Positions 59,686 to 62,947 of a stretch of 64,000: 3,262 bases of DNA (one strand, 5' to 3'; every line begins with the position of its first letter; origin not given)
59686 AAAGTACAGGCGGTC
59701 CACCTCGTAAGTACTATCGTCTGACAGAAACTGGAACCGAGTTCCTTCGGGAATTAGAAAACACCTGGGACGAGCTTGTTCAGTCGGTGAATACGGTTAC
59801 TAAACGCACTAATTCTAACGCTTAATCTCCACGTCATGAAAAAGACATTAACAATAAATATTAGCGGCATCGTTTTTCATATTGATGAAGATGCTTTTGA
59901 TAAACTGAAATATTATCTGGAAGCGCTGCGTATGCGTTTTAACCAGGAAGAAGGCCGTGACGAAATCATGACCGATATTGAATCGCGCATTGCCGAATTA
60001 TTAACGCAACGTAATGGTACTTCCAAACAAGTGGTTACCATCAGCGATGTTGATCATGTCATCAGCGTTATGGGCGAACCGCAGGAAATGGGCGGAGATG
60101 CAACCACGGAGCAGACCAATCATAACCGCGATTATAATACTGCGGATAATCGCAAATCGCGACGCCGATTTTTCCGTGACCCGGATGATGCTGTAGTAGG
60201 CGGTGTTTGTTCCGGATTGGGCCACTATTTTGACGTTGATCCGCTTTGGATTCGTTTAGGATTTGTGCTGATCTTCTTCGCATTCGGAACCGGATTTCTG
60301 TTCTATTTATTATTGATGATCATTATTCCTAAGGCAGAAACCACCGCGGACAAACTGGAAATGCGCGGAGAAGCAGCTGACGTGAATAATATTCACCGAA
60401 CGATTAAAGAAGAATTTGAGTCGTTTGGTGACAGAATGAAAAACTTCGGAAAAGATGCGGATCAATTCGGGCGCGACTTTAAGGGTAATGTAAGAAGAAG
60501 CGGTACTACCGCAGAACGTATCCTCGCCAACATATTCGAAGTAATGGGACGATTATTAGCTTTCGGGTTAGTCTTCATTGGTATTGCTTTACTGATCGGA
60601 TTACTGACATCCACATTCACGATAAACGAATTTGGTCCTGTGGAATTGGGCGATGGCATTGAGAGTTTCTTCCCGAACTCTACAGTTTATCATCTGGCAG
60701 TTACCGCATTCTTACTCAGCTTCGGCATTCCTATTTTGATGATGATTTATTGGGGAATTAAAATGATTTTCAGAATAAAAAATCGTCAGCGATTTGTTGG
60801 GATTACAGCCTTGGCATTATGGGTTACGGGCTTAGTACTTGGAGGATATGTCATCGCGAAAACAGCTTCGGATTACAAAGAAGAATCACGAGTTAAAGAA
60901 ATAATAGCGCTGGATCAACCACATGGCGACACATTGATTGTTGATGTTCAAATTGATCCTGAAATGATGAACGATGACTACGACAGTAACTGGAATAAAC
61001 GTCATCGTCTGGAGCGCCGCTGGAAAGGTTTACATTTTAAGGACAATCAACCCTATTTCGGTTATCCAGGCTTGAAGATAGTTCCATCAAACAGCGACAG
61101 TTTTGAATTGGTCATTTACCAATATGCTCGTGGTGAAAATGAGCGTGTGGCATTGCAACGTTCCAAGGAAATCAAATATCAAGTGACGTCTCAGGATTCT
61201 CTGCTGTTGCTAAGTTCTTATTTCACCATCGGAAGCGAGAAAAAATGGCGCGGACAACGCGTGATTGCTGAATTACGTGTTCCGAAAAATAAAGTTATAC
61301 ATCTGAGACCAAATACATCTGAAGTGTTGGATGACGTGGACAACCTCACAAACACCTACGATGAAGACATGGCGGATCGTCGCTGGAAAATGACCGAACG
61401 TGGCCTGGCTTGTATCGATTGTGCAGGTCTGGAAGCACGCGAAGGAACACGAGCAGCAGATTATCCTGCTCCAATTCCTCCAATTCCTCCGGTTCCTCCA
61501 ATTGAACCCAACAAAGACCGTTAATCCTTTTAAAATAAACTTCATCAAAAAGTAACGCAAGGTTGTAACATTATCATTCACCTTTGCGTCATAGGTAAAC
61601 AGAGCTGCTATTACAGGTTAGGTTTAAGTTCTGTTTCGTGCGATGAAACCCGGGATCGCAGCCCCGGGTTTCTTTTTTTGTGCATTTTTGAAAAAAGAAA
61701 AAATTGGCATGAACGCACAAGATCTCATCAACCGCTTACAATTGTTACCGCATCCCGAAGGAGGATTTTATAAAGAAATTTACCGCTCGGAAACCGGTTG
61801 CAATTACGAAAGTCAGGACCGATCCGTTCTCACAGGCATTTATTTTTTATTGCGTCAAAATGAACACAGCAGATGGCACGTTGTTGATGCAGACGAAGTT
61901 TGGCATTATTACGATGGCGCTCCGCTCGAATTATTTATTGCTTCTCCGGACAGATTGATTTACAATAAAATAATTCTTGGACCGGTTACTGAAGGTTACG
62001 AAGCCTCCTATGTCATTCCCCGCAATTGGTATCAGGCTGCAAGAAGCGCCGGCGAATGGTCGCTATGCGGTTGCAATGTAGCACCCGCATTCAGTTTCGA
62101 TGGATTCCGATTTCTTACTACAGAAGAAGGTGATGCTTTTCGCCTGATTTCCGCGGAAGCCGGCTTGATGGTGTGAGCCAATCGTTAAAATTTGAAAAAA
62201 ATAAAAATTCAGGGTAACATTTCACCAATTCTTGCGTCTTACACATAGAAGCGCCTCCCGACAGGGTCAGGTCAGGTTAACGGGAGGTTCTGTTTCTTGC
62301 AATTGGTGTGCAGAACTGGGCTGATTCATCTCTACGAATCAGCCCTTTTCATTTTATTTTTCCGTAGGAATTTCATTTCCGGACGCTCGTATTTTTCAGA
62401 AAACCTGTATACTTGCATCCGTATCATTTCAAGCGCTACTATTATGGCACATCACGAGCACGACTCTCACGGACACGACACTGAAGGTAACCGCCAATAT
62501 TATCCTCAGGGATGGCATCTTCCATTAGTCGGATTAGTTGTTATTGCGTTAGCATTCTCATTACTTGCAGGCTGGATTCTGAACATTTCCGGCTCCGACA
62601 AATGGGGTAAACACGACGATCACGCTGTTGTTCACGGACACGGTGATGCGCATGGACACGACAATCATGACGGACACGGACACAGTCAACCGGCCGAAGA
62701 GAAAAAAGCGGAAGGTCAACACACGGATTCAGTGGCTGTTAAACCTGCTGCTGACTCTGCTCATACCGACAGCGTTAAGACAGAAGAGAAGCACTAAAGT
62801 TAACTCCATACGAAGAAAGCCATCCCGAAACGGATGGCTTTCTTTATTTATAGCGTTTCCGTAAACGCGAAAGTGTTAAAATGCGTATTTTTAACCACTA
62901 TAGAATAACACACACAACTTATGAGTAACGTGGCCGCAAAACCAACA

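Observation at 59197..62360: Three copies of an ECF-sigma-type promoter module, each followed by terminator-like hairpins (candidate sigma-dependent sRNAs or leaders)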

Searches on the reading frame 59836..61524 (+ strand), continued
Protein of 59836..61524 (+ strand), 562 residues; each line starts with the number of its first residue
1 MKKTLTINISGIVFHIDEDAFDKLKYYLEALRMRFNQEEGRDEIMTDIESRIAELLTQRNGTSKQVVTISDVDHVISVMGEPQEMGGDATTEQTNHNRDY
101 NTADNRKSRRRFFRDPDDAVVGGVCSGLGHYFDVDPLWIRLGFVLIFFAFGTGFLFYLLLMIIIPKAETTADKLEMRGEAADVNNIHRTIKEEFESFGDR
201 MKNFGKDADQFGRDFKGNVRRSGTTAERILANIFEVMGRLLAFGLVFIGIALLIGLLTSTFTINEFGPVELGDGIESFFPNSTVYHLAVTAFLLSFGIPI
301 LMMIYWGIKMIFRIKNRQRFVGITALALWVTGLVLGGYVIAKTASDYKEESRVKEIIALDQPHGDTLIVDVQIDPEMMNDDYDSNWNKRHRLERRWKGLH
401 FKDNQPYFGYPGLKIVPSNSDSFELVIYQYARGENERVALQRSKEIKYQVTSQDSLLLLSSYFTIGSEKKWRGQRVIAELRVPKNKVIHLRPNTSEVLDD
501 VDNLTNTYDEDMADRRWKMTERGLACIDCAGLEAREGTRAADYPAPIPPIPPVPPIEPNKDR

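Call 37: find_encoding_contigs(protein=P0015, flank=6000, max_places=2)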
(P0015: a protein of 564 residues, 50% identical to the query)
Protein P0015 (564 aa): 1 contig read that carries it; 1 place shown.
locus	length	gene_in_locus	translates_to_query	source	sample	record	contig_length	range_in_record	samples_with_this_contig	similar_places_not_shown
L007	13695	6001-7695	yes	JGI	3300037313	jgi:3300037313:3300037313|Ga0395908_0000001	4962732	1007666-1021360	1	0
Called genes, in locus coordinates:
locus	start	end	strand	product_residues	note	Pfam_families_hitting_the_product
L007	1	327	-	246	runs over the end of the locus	-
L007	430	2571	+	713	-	PF00082:Peptidase_S8, PF18962:Por_Secre_tail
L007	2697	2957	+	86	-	-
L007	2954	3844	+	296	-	PF01040:UbiA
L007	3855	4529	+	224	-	PF02698:DUF218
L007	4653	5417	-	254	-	PF03741:TerC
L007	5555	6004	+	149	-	PF03551:PadR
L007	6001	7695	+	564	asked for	PF04024:PspC, PF22571:LiaI-LiaF-TM_PspC, PF22744:Toast-rack_PspC-Cterm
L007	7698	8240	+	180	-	-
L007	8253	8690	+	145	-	-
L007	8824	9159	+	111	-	PF13893:RRM_5, PF00076:RRM_1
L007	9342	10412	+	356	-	PF00487:FA_desaturase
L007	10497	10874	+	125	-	-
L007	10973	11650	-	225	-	-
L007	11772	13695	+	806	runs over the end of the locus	PF00676:E1_dh, PF02779:Transket_pyr, PF02780:Transketolase_C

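Call 38: find_encoding_contigs(protein=P0008, flank=6000, max_places=2)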
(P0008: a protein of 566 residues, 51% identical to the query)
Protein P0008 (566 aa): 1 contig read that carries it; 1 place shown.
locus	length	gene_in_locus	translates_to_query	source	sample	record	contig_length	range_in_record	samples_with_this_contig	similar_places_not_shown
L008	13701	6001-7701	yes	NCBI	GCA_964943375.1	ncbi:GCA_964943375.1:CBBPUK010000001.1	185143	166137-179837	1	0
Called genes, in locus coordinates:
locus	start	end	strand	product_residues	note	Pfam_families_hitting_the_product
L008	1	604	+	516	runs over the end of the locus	PF07676:PD40, PF00691:OmpA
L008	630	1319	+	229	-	PF02698:DUF218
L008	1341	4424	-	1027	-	PF25778:DUF7948, PF00801:PKD, PF18911:PKD_4, PF13585:CHU_C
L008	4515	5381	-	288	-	PF03741:TerC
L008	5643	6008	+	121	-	PF03551:PadR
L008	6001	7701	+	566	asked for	PF22564:HAAS (faint), PF04024:PspC, PF22571:LiaI-LiaF-TM_PspC, PF22744:Toast-rack_PspC-Cterm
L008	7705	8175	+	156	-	PF06172:Cupin_5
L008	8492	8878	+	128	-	-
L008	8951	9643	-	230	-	-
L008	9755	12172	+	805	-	PF00676:E1_dh, PF02779:Transket_pyr, PF02780:Transketolase_C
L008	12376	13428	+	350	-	PF18962:Por_Secre_tail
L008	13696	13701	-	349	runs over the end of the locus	PF01795:Methyltransf_5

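Call 39: find_encoding_contigs(protein=P0002, flank=6000, max_places=2)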
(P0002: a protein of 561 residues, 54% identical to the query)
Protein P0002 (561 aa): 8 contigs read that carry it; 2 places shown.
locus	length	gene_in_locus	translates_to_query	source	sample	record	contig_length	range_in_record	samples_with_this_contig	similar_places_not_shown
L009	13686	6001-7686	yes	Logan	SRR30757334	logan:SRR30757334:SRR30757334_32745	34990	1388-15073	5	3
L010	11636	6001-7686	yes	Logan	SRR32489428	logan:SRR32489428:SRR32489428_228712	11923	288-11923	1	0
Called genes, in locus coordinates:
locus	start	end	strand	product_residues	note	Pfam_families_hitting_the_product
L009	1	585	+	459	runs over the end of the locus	-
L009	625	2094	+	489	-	PF03349:Toluene_X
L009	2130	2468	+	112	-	-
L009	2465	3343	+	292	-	PF01040:UbiA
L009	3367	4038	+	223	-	PF02698:DUF218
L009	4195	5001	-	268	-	PF03741:TerC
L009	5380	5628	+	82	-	-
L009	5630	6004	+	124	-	PF03551:PadR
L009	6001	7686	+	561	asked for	PF04024:PspC, PF22571:LiaI-LiaF-TM_PspC, PF22744:Toast-rack_PspC-Cterm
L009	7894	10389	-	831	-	PF13620:CarboxypepD_reg (weak), PF13715:CarbopepD_reg_2, PF07715:Plug, PF00593:TonB_dep_Rec_b-barrel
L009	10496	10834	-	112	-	-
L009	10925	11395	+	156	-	PF06172:Cupin_5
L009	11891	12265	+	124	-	-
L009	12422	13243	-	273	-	PF02591:Zn_ribbon_9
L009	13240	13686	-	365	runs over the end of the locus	PF01784:DUF34_NIF3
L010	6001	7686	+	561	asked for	PF04024:PspC, PF22571:LiaI-LiaF-TM_PspC, PF22744:Toast-rack_PspC-Cterm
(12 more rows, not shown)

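Call 43: find_encoding_contigs(protein=P0011, flank=6000, max_places=1)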
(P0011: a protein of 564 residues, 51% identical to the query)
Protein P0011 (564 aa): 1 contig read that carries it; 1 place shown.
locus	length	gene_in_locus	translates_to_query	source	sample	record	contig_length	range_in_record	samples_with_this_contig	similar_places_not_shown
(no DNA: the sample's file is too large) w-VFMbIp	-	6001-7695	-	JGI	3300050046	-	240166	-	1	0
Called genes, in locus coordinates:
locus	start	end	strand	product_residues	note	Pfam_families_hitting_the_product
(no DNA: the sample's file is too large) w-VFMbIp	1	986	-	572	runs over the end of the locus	PF13174:TPR_6 (faint), PF13424:TPR_12, PF14938:SNAP (weak), PF13424:TPR_12, PF00515:TPR_1 (weak), PF13181:TPR_8 (weak), PF13424:TPR_12, PF06580:His_kinase, +3 more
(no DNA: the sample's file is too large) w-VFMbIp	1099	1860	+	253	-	-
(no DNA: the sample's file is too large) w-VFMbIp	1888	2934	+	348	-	PF07661:MORN_2 (weak)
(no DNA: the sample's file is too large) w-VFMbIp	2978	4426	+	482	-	PF24681:Kelch_KLHDC2_KLHL20_DRC7, PF24996:NANM (faint), PF24981:Beta-prop_ATRN-LZTR1, PF13415:Beta-prop_FBX42, PF24681:Kelch_KLHDC2_KLHL20_DRC7, PF13964:Beta-prop_Calicin (weak), PF19408:PKD_6, PF18962:Por_Secre_tail, +3 more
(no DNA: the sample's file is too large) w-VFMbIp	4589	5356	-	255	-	PF03741:TerC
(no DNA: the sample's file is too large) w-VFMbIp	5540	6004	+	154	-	PF03551:PadR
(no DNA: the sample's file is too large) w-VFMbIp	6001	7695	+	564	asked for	PF04024:PspC, PF22571:LiaI-LiaF-TM_PspC, PF22744:Toast-rack_PspC-Cterm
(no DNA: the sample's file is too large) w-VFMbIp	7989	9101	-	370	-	PF00801:PKD (weak), PF18911:PKD_4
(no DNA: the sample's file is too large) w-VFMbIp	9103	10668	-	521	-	-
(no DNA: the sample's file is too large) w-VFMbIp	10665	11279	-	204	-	PF07638:Sigma70_ECF (weak), PF04542:Sigma70_r2, PF04545:Sigma70_r4 (weak), PF08281:Sigma70_r4_2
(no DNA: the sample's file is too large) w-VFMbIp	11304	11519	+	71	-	-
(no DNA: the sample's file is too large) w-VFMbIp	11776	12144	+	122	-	PF13893:RRM_5 (weak), PF00076:RRM_1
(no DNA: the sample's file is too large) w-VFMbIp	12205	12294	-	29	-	-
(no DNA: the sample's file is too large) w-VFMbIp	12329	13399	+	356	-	PF00487:FA_desaturase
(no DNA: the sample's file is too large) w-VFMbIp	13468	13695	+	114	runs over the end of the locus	-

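Call 44: find_encoding_contigs(protein=P0049, flank=6000, max_places=1)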
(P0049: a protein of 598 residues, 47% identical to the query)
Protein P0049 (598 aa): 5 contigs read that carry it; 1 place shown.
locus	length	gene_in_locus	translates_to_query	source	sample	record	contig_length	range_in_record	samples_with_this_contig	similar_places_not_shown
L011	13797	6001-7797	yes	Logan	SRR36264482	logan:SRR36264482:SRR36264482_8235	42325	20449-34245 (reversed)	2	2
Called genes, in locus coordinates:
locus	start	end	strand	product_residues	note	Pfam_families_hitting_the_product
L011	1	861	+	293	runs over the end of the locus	PF01040:UbiA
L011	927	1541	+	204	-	PF02698:DUF218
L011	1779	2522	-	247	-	PF11306:DUF3108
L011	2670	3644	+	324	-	PF06580:His_kinase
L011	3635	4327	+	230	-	PF00072:Response_reg, PF04397:LytTR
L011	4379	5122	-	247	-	PF03741:TerC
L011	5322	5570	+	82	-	-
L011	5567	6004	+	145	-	PF03551:PadR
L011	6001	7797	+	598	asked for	PF04024:PspC, PF22571:LiaI-LiaF-TM_PspC, PF22744:Toast-rack_PspC-Cterm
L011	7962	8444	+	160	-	PF06172:Cupin_5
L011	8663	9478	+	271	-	PF00691:OmpA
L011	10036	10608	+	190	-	PF14065:Pvc16_N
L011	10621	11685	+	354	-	-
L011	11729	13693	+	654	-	PF17482:Phage_sheath_1C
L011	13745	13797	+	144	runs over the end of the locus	PF06841:Phage_T4_gp19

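Call 45: find_encoding_contigs(protein=P0075, flank=6000, max_places=1)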
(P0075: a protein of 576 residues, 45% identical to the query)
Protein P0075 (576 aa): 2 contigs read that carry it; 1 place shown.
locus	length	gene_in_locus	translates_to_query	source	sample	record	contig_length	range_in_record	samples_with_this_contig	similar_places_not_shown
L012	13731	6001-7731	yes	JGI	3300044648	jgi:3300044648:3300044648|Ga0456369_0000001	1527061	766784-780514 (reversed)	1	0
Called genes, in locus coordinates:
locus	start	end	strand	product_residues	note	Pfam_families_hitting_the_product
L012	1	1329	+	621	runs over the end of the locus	PF18962:Por_Secre_tail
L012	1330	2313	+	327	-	PF05593:RHS_repeat (faint)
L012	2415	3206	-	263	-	PF03741:TerC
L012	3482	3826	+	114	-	-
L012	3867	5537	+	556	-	PF00144:Beta-lactamase, PF11954:DUF3471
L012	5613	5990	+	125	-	PF03551:PadR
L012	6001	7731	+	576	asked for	PF04024:PspC, PF22571:LiaI-LiaF-TM_PspC, PF22744:Toast-rack_PspC-Cterm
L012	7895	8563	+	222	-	PF04229:GrpB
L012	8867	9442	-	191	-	PF04264:YceI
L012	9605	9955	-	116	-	-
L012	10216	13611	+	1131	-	PF11028:TMEM260_N, PF28497:DUF8416, PF28495:TMEM260_2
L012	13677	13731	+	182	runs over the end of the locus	PF01522:Polysacc_deac_1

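Call 46: find_encoding_contigs(protein=P0095, flank=6000, max_places=1)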
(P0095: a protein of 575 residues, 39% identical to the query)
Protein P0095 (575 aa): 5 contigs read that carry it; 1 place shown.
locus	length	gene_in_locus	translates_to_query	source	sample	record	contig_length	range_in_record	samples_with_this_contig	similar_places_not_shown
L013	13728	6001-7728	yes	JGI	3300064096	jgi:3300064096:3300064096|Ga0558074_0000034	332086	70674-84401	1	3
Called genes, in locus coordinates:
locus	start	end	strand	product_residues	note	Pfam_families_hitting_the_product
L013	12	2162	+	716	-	PF00082:Peptidase_S8, PF18962:Por_Secre_tail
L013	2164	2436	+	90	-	-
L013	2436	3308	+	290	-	PF01040:UbiA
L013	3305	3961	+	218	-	PF02698:DUF218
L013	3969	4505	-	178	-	-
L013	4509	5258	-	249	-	PF03741:TerC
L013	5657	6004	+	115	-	PF03551:PadR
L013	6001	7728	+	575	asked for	PF04024:PspC, PF22571:LiaI-LiaF-TM_PspC, PF22744:Toast-rack_PspC-Cterm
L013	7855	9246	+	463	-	PF00676:E1_dh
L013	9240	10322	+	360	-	PF02779:Transket_pyr, PF02780:Transketolase_C, PF17147:PFOR_II (weak)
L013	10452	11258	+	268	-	PF20741:GKRP-like_C (faint), PF13580:SIS_2 (faint), PF22198:GKRP_SIS_2, PF22645:GKRP_SIS_N, PF01380:SIS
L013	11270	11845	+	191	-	-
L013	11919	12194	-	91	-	PF00216:Bac_DNA_binding, PF18291:HU-HIG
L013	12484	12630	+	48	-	-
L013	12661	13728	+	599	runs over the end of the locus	PF06739:SBBP (faint), PF18962:Por_Secre_tail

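Call 68: find_encoding_contigs(protein=P0032, flank=8000, max_places=1)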
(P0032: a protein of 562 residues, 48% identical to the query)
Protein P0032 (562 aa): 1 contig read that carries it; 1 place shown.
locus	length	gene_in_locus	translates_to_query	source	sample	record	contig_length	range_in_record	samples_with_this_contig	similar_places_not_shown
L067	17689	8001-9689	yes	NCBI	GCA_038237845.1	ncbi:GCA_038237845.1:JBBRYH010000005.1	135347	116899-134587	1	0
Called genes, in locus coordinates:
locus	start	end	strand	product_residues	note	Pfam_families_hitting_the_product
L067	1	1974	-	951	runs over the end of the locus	PF16656:Pur_ac_phosph_N, PF00149:Metallophos (weak), PF00801:PKD (weak), PF18911:PKD_4 (weak), PF13860:FlgD_ig, PF18962:Por_Secre_tail (weak)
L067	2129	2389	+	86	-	-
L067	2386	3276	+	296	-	PF01040:UbiA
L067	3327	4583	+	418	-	-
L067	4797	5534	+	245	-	PF18962:Por_Secre_tail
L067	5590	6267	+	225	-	PF02698:DUF218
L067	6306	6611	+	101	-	-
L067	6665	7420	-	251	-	PF03741:TerC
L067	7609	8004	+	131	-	PF03551:PadR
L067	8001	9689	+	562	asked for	PF04024:PspC, PF22571:LiaI-LiaF-TM_PspC, PF22744:Toast-rack_PspC-Cterm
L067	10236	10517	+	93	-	PF00076:RRM_1, PF13893:RRM_5 (weak)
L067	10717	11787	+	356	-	PF00487:FA_desaturase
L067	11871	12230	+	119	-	-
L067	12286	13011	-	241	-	-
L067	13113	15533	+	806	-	PF00676:E1_dh, PF02779:Transket_pyr, PF02780:Transketolase_C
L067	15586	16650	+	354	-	PF18962:Por_Secre_tail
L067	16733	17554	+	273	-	PF22198:GKRP_SIS_2 (weak), PF22645:GKRP_SIS_N, PF01380:SIS (weak), PF20741:GKRP-like_C (weak)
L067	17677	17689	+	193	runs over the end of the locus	-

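Call 69: find_encoding_contigs(protein=P0036, flank=8000, max_places=1)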
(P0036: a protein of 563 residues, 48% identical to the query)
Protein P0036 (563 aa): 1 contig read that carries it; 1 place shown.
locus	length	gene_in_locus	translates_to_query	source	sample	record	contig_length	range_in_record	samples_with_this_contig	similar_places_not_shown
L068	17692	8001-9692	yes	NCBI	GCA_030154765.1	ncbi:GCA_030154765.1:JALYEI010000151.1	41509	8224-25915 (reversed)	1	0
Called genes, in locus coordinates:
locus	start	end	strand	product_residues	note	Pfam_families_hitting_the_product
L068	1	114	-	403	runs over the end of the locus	-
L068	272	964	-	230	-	-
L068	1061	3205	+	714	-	PF00082:Peptidase_S8, PF18962:Por_Secre_tail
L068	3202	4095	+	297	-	-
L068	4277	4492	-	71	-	-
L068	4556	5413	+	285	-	PF01040:UbiA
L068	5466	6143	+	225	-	PF02698:DUF218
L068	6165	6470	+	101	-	-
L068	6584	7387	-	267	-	PF03741:TerC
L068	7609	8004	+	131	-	PF03551:PadR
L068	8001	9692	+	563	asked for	PF04024:PspC, PF22571:LiaI-LiaF-TM_PspC, PF22744:Toast-rack_PspC-Cterm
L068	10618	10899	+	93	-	PF00076:RRM_1, PF13893:RRM_5 (weak)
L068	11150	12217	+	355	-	PF00487:FA_desaturase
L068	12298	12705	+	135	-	-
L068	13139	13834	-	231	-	-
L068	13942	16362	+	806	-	PF00676:E1_dh, PF02779:Transket_pyr, PF02780:Transketolase_C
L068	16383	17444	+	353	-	-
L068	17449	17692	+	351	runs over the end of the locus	PF20392:DUF6687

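Call 87: find_encoding_contigs(protein=P0024, flank=10000, max_places=4)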
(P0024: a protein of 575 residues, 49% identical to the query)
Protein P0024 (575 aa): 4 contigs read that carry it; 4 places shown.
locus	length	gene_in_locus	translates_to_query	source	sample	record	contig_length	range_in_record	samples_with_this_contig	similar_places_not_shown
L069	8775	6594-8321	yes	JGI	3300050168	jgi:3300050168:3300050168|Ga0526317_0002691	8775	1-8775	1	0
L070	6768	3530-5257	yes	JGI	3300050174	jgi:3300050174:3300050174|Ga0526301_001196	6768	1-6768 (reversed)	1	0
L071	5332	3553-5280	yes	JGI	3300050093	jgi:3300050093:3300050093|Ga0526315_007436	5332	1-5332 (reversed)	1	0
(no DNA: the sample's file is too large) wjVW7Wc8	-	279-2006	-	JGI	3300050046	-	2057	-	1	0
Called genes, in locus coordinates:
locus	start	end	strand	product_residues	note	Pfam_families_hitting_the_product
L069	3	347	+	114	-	?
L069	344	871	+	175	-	-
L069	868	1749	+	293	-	-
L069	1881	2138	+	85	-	-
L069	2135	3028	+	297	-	PF01040:UbiA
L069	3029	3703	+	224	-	PF02698:DUF218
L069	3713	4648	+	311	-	-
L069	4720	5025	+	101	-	-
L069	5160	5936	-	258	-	PF03741:TerC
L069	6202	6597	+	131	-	PF03551:PadR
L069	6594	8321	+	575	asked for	PF04024:PspC, PF22571:LiaI-LiaF-TM_PspC, PF22744:Toast-rack_PspC-Cterm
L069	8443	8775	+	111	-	?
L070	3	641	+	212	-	?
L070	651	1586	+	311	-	-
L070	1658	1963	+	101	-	-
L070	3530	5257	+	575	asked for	PF04024:PspC, PF22571:LiaI-LiaF-TM_PspC, PF22744:Toast-rack_PspC-Cterm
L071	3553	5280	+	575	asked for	PF04024:PspC, PF22571:LiaI-LiaF-TM_PspC, PF22744:Toast-rack_PspC-Cterm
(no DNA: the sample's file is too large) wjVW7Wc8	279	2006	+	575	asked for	PF04024:PspC, PF22571:LiaI-LiaF-TM_PspC, PF22744:Toast-rack_PspC-Cterm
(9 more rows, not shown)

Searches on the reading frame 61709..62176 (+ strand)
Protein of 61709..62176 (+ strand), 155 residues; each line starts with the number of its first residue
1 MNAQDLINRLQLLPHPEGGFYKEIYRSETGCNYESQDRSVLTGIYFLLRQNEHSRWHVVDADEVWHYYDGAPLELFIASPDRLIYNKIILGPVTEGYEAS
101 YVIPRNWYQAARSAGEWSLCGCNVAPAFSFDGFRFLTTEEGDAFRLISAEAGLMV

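Call 13: search_protein_families(library=pfam, proteins=[window:61709-62176:+], max_evalue=0.01)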
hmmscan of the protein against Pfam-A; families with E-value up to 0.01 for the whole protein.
window:61709-62176:+ (155 aa): 1 family
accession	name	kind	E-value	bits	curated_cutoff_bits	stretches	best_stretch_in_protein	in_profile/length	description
PF06172.17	Cupin_5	-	1.3e-42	145.6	25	1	4-135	1-138/139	Cupin superfamily (DUF985)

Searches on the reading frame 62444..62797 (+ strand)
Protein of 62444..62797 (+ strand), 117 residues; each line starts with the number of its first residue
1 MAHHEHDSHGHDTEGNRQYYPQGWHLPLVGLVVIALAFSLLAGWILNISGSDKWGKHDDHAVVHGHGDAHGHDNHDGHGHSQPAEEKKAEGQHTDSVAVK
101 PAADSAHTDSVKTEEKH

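Call 13: search_protein_families(library=pfam, proteins=[window:62444-62797:+], max_evalue=0.01)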
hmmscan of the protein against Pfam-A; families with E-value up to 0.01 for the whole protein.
window:62444-62797:+ (117 aa): 0 families
